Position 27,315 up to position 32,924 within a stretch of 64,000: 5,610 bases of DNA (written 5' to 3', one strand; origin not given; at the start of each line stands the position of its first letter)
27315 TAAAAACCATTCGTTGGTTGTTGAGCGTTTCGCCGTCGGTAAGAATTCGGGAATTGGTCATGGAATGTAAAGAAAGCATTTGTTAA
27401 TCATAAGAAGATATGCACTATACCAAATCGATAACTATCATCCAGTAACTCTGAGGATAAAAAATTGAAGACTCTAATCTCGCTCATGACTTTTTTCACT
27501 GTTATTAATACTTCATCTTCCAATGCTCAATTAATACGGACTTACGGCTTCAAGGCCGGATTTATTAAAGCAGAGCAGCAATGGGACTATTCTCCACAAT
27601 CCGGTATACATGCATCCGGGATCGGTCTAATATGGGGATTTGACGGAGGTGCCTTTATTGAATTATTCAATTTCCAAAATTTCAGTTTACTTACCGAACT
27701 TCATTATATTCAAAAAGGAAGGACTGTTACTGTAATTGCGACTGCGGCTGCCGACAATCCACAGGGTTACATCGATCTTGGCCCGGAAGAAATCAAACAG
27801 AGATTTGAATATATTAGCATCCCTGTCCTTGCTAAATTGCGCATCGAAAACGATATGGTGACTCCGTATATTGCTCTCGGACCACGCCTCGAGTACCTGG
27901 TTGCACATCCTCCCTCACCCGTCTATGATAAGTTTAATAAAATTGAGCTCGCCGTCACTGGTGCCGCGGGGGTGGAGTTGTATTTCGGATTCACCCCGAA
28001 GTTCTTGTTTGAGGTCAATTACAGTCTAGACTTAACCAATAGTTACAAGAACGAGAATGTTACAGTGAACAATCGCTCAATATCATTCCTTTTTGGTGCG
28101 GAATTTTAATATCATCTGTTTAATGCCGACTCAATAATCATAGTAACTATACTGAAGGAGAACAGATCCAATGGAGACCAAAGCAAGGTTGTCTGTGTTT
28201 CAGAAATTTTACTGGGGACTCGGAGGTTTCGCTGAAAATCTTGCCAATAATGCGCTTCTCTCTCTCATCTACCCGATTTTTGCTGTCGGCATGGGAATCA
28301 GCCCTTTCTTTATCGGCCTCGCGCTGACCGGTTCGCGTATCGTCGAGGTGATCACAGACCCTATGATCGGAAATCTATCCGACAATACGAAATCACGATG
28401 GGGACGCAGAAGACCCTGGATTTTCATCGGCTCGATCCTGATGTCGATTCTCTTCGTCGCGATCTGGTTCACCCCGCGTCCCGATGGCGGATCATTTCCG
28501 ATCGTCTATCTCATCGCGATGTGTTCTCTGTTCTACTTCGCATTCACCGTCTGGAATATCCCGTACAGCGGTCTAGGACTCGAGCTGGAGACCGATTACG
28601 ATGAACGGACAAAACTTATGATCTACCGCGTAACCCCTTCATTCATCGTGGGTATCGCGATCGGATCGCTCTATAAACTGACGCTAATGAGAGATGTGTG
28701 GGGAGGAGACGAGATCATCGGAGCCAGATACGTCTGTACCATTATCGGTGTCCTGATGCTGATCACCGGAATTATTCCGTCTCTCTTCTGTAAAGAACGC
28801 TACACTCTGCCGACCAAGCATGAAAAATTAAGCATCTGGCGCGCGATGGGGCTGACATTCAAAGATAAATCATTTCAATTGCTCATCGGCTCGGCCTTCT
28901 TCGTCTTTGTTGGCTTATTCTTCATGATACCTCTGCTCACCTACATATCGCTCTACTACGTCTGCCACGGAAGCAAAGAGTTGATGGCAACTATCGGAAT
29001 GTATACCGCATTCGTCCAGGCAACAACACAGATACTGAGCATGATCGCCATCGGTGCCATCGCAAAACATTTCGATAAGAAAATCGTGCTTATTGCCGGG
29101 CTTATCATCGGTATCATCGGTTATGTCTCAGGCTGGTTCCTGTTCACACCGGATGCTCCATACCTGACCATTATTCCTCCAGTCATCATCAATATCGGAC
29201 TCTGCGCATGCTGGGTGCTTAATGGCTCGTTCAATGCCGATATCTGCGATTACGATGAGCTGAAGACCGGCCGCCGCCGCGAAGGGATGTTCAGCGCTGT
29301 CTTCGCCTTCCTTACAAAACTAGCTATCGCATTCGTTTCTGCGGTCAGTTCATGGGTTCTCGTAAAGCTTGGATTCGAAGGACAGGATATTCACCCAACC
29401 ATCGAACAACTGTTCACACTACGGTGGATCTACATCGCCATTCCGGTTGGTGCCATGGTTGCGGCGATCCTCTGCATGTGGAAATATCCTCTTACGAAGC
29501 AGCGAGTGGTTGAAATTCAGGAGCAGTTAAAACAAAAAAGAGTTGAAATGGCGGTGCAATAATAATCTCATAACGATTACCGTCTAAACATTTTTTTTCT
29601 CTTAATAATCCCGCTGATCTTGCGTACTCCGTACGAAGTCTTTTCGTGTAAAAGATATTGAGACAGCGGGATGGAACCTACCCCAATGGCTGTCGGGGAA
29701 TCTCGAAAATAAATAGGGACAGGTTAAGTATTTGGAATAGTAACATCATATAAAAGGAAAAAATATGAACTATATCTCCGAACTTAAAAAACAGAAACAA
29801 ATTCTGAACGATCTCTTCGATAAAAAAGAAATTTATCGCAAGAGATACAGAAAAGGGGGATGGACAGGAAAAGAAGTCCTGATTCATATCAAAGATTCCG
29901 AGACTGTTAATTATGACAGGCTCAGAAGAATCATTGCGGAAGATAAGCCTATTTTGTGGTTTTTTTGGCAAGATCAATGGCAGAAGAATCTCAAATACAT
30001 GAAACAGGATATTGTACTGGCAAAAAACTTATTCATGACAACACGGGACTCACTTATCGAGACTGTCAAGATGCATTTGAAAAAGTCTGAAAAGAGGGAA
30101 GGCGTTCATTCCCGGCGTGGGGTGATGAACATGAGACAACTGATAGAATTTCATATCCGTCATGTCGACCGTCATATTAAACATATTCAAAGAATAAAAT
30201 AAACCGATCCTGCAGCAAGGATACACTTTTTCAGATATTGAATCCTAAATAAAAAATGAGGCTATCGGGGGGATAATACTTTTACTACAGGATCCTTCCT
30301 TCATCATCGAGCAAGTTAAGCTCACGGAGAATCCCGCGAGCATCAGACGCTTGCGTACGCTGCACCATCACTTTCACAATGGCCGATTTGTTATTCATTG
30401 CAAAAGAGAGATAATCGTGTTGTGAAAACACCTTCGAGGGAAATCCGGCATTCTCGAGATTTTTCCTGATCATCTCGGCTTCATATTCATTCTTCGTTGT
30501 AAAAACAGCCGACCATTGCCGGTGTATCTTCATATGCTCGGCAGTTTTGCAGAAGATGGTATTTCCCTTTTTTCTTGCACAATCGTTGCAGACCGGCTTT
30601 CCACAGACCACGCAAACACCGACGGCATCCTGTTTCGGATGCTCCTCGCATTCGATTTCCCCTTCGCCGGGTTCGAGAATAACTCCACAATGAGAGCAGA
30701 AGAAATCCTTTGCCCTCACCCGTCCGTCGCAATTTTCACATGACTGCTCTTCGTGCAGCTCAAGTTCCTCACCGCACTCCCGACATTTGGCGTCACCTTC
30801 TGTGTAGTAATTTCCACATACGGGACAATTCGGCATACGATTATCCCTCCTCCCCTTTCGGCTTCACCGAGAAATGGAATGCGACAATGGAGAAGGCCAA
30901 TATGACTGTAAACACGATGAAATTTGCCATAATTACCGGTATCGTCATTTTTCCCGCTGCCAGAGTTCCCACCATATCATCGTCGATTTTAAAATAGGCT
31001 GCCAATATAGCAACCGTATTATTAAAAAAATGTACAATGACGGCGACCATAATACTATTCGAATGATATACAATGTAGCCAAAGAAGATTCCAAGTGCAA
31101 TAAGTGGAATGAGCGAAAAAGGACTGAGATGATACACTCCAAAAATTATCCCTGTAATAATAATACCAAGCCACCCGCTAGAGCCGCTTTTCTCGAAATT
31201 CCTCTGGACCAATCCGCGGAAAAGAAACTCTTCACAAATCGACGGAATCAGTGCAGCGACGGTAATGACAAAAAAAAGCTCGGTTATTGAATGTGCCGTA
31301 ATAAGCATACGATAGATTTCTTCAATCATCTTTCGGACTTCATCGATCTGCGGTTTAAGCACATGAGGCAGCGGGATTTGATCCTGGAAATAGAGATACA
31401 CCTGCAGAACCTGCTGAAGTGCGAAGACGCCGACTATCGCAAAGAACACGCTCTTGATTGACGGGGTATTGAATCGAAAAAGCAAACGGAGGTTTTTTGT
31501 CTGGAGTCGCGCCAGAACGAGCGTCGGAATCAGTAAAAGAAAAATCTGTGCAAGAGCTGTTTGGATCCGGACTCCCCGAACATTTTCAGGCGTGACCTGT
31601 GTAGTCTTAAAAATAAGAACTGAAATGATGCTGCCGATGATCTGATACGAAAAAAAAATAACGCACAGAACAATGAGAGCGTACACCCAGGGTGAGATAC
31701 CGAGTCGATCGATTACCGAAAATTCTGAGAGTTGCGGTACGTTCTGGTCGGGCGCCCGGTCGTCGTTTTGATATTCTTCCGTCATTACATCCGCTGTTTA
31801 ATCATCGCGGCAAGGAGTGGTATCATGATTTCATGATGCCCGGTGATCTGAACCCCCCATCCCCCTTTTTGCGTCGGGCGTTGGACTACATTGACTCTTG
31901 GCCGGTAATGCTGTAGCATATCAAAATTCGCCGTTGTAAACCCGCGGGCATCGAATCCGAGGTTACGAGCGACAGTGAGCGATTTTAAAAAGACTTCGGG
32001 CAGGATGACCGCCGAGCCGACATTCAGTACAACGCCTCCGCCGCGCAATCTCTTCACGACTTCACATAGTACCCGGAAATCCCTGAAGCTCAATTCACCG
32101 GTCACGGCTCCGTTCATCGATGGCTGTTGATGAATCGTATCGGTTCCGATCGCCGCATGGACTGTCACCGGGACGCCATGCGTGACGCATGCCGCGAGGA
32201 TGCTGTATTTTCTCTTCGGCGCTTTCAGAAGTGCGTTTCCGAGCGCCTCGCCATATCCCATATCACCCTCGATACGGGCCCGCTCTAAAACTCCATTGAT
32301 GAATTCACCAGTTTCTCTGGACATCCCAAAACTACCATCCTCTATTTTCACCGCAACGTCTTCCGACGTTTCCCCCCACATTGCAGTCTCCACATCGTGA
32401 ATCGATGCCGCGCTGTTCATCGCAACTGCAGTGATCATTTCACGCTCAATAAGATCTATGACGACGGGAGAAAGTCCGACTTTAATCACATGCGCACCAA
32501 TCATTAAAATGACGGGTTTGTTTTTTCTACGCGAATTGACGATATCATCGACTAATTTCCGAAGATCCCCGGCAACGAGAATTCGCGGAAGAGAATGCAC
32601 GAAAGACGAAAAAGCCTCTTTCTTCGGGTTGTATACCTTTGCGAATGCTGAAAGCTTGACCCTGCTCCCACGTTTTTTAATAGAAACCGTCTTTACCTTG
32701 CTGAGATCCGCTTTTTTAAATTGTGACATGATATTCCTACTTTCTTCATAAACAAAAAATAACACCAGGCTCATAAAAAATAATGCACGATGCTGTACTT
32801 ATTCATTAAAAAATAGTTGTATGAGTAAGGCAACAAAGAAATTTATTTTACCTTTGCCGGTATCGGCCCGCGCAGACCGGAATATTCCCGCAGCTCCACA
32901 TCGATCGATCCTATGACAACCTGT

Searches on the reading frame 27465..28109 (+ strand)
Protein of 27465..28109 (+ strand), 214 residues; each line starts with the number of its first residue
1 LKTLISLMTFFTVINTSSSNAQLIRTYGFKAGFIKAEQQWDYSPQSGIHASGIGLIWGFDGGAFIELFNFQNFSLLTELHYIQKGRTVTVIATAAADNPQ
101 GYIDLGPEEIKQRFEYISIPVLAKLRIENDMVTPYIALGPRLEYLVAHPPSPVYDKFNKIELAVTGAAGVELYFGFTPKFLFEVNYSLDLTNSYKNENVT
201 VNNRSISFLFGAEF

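Call 26: search_protein_families(library=pfam, proteins=[window:27465-28109:+], max_evalue=0.001)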
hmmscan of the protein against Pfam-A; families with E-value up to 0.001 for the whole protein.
window:27465-28109:+ (214 aa): 1 family
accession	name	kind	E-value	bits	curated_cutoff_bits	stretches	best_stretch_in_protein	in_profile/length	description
PF13568.12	OMP_b-brl_2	-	2.4e-13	51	27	1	27-194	11-174/175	Outer membrane protein beta-barrel domain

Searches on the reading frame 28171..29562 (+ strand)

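Call 26: search_protein_families(library=pfam, proteins=[window:28171-29562:+], max_evalue=0.001)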
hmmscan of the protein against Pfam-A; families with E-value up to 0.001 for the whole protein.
window:28171-29562:+ (463 aa): 2 families
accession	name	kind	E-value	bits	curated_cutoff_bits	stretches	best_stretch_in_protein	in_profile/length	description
PF13347.12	MFS_2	-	5.6e-67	226.6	27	1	16-443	3-427/427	MFS/sugar transport protein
PF07690.21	MFS_1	-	1.5e-18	67.3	33.4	1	25-388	10-345/347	Major Facilitator Superfamily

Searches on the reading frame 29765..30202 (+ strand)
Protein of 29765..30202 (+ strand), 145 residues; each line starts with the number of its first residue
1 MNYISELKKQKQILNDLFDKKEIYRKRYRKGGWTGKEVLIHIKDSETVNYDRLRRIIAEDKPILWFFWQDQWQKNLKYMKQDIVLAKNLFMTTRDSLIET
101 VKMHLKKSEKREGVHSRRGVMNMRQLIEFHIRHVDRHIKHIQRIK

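Call 27: search_protein_families(library=pfam, proteins=[window:29765-30202:+], max_evalue=0.001)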
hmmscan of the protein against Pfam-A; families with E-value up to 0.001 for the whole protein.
window:29765-30202:+ (145 aa): 1 family
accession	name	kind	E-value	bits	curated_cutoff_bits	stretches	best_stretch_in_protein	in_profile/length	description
PF12867.12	DinB_2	-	1.5e-06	29.1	24.8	1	20-141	17-128/128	DinB superfamily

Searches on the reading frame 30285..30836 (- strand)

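Call 27: search_protein_families(library=pfam, proteins=[window:30285-30836:-], max_evalue=0.001)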
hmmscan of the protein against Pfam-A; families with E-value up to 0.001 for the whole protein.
window:30285-30836:- (183 aa): 6 families
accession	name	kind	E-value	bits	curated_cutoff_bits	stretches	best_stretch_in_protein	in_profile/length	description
PF09413.15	DUF2007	-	1.6e-06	28.6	25.7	1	108-173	1-65/66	Putative prokaryotic signal transducing protein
PF12773.13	DZR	-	3e-06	27.7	27.3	1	4-51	1-45/45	Double zinc ribbon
PF00643.29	zf-B_box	-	7.9e-06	26.4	24.1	1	60-87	3-30/42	B-box zinc finger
PF13248.11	Zn_ribbon_3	-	0.00013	21.7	27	0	3-25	4-26/26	zinc-ribbon domain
PF18912.6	DZR_2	-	0.00052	20.2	27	1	2-50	8-55/56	Double zinc ribbon domain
PF13240.11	Zn_Ribbon_1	-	0.00076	19.6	25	0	4-25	2-23/23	zinc-ribbon domain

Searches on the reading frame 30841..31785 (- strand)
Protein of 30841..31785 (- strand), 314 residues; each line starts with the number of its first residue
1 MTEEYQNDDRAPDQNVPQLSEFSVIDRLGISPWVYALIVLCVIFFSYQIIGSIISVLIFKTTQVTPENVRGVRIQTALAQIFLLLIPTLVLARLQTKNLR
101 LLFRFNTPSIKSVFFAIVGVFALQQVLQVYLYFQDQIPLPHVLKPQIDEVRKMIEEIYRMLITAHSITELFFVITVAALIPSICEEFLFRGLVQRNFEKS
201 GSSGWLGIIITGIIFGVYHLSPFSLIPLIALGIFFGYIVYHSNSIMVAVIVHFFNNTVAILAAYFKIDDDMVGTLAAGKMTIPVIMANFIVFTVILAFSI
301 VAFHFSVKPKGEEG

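Call 27: search_protein_families(library=pfam, proteins=[window:30841-31785:-], max_evalue=0.001)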
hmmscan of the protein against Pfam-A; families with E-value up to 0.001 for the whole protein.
window:30841-31785:- (314 aa): 1 family
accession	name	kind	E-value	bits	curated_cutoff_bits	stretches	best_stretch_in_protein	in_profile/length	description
PF02517.21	Rce1-like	-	6.5e-21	74.9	22.4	1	170-258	4-93/93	Type II CAAX prenyl endopeptidase Rce1-like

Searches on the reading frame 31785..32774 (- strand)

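Call 12: search_protein_families(library=pfam, proteins=[window:31785-32774:-], max_evalue=0.01)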
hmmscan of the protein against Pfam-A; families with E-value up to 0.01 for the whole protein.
window:31785-32774:- (329 aa): 2 families
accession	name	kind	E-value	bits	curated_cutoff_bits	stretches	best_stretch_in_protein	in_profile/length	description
PF21570.3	ArgZ-like_C_2nd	-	1.8e-05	24.9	27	1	74-147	3-75/213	Arginine dihydrolase ArgZ-like, C-terminal, Rossmann fold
PF01916.23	DS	-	0.0043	16.8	27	0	68-134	13-80/288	Deoxyhypusine synthase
